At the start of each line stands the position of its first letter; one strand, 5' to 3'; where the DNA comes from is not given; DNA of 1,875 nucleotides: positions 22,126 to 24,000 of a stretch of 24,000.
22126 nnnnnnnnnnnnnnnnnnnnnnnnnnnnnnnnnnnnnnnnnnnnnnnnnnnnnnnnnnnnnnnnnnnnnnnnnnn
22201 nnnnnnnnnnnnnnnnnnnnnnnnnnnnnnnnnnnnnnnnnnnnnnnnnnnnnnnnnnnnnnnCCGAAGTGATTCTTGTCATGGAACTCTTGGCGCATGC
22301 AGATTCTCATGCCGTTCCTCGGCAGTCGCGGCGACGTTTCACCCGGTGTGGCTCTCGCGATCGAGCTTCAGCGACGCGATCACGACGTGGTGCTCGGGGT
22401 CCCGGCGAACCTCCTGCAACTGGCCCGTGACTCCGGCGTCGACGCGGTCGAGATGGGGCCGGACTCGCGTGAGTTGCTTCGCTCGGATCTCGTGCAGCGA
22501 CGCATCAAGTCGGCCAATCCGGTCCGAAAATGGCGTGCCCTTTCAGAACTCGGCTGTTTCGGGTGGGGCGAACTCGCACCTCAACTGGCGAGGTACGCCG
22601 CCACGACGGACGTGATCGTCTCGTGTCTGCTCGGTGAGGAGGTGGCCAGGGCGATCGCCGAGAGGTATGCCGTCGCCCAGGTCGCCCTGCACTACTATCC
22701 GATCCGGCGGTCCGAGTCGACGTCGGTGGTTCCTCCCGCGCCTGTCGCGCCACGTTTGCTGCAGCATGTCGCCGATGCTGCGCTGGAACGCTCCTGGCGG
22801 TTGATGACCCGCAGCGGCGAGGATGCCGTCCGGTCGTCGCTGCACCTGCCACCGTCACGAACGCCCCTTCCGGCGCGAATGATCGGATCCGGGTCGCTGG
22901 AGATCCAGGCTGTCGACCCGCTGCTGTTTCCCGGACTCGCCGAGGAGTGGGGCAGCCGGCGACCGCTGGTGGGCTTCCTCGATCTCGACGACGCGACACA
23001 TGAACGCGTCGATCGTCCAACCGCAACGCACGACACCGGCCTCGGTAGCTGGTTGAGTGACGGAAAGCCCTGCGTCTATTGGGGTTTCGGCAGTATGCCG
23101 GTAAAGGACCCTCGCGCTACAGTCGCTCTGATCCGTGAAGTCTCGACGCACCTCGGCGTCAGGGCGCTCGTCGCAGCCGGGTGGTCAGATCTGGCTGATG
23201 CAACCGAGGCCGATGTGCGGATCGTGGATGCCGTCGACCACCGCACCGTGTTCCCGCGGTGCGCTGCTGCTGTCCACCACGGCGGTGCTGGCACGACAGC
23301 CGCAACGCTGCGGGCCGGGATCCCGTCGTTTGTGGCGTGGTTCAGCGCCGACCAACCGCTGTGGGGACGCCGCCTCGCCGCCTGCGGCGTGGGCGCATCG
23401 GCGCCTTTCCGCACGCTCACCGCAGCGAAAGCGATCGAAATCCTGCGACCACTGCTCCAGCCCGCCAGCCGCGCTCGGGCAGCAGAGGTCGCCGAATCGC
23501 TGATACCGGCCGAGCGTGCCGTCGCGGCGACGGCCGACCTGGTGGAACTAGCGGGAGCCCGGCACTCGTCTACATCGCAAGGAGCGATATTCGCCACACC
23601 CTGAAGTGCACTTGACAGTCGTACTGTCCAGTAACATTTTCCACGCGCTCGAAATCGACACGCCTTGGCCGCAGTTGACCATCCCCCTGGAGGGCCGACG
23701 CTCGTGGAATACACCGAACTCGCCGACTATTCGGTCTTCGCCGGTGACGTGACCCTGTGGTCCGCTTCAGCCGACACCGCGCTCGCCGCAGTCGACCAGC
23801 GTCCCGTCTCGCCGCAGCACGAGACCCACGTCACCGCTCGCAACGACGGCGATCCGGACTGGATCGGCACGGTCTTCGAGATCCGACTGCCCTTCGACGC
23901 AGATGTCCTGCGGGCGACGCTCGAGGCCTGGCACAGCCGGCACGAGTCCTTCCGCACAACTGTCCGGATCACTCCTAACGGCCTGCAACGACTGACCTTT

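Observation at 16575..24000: Candidate acylated-glycolipid biosynthesis and export locus (3 acyltransferase-like genes, GT2, GT1, DrrAB exporter)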

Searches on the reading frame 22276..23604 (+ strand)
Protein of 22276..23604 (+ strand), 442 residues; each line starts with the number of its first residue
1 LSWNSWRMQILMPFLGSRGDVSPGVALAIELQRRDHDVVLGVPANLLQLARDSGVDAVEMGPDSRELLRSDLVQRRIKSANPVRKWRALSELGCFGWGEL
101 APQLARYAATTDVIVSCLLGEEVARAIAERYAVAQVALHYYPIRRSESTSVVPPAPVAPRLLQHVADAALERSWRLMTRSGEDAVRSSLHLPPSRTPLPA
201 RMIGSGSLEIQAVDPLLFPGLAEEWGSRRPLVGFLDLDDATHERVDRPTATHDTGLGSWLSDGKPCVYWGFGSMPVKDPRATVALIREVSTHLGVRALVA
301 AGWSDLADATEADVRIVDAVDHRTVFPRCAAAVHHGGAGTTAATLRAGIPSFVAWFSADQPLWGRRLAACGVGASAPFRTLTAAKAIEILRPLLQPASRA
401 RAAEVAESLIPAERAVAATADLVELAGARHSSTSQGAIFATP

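Call 6: search_protein_families(library=pfam, proteins=[window:22276-23604:+], max_evalue=0.01)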
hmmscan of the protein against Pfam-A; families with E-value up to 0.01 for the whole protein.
window:22276-23604:+ (442 aa): 2 families
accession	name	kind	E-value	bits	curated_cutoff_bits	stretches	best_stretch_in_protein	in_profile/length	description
PF06722.18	EryCIII-like_C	-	4.6e-16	59.6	31.7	1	311-410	30-130/145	Erythromycin biosynthesis protein CIII-like, C-terminal domain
PF03033.26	Glyco_transf_28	-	5.6e-07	30.1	26.2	1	14-79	5-69/139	Glycosyltransferase family 28 N-terminal domain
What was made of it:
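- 22297..23604 (+): GT1 (GT-B) glycosyltransferase of the natural-product / lipid-aglycone type (435 aa). Pfam EryCIII-like_C and Glyco_transf_28, both above cut-off (call 6).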

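Call 8: search_protein_families(library=ncbifam, proteins=[window:22276-23604:+], max_evalue=1)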
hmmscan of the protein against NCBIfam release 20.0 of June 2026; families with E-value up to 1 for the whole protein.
window:22276-23604:+ (442 aa): 5 families
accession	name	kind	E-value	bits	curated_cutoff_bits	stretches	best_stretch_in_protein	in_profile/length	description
NF000354.1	glycotrans_Rgt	equivalog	5.2e-26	91.7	800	1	8-426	1-402/411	rifamycin-inactivating glycosyltransferase Rgt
TIGR04516.1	glycosyl_450act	subfamily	2e-16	60.1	440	1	312-414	299-401/418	activator-dependent family glycosyltransferase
TIGR01426.2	MGT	subfamily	2.3e-09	36.8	260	1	312-395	276-359/393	macrolide family glycosyltransferase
NF033129.1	macro_glyco_Mgt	subfamily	0.0034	16.4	700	1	311-424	276-389/393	macrolide-inactivating glycosyltransferase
NF000362.1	self_GT_OleI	exception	0.014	14.6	700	1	305-424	296-417/424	OleI family self-immunity macrolide glycosyltransferase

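Call 23: find_encoding_contigs(protein=window:22297-23604:+, flank=10000, max_places=3)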
Protein window:22297-23604:+ (435 aa): no gene with exactly this product is on record in the collection.

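Call 71: search_solved_structures(query=window:22297-23604:+, max_evalue=0.0001)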
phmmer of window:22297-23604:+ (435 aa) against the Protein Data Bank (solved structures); distinct sequences matched with E-value up to 0.0001: 12.
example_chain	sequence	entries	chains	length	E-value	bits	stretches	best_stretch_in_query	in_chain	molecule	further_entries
3h4i_A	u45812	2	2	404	6.8e-26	94.5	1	249-426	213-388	Glycosyltransferase GtfA, Glycosyltransferase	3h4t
1iir_A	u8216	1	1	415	9.8e-25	90.7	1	1-413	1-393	glycosyltransferase GtfB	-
5xvm_A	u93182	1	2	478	2e-21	79.8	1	206-383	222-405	Sterol 3-beta-glucosyltransferase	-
5gl5_A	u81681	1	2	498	2.4e-21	79.6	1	206-382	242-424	Sterol 3-beta-glucosyltransferase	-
1rrv_A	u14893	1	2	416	3.2e-19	72.6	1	1-422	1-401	GLYCOSYLTRANSFERASE GTFD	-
1pn3_A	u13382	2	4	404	6.6e-17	64.9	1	249-411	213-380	GLYCOSYLTRANSFERASE GTFA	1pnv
3wad_A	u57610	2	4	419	2.5e-10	43.3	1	295-403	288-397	Glycosyltransferase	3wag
7yp3_A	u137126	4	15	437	3.9e-08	36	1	299-398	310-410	Glycosyltransferase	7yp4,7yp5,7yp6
2yjn_A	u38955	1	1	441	1.3e-07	34.3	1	306-422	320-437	GLYCOSYLTRANSFERASE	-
4amb_A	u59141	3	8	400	5.4e-07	32.3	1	290-417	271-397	SNOGD | GLYCOSYL TRANSFERASE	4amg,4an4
3d0q_A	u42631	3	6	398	5.9e-06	28.9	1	304-406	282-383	Protein CalG3 | CalG3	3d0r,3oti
3otg_A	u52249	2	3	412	2.5e-05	26.8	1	247-399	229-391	CalG1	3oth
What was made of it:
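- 22297..23604 (+): Nearest solved relatives are vancomycin GtfA/GtfB/GtfD and sterol 3-beta-glucosyltransferase (call 71).
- On GT1 (GT-B, MGT/EryCIII type): GtfB and GtfD align over the full length (call 71).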

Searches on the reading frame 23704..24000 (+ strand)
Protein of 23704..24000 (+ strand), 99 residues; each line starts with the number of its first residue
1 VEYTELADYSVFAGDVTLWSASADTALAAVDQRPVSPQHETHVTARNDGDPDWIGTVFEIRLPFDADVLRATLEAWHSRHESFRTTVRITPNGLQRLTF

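Call 6: search_protein_families(library=pfam, proteins=[window:23704-24000:+], max_evalue=0.01)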
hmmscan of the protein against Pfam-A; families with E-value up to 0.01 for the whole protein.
window:23704-24000:+ (99 aa): 0 families

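Call 7: search_protein_families(library=pfam, proteins=[window:23704-24000:+], max_evalue=10)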
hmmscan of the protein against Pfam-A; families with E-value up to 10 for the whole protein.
window:23704-24000:+ (99 aa): 1 family
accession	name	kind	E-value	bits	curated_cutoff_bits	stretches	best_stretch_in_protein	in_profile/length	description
PF00668.25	Condensation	-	0.13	11.3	30.6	1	56-92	31-67/456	Condensation domain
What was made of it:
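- On PapA / Pfam Condensation PF00668, tested for the truncated ORF 23704-24000: The 99-aa fragment scores only E 0.13 (call 7), and the motif would lie beyond the window.
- Checked: The last ORF is only 99 codons, so its PapA identity rests on orthology rather than on its own HMM score (Pfam Condensation E = 0.13, call 7).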

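Call 8: search_protein_families(library=ncbifam, proteins=[window:23704-24000:+], max_evalue=1)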
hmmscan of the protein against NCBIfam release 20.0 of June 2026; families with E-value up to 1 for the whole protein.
window:23704-24000:+ (99 aa): 0 families

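Call 35: find_homologous_proteins(query=window:23704-24000:+, max_evalue=0.001)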
Query window:23704-24000:+: 10 candidates shared short words with the query, none scored E <= 0.001.
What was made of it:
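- Tried and rejected: The 99-aa fragment found no homolog in the word-indexed search (call 35).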
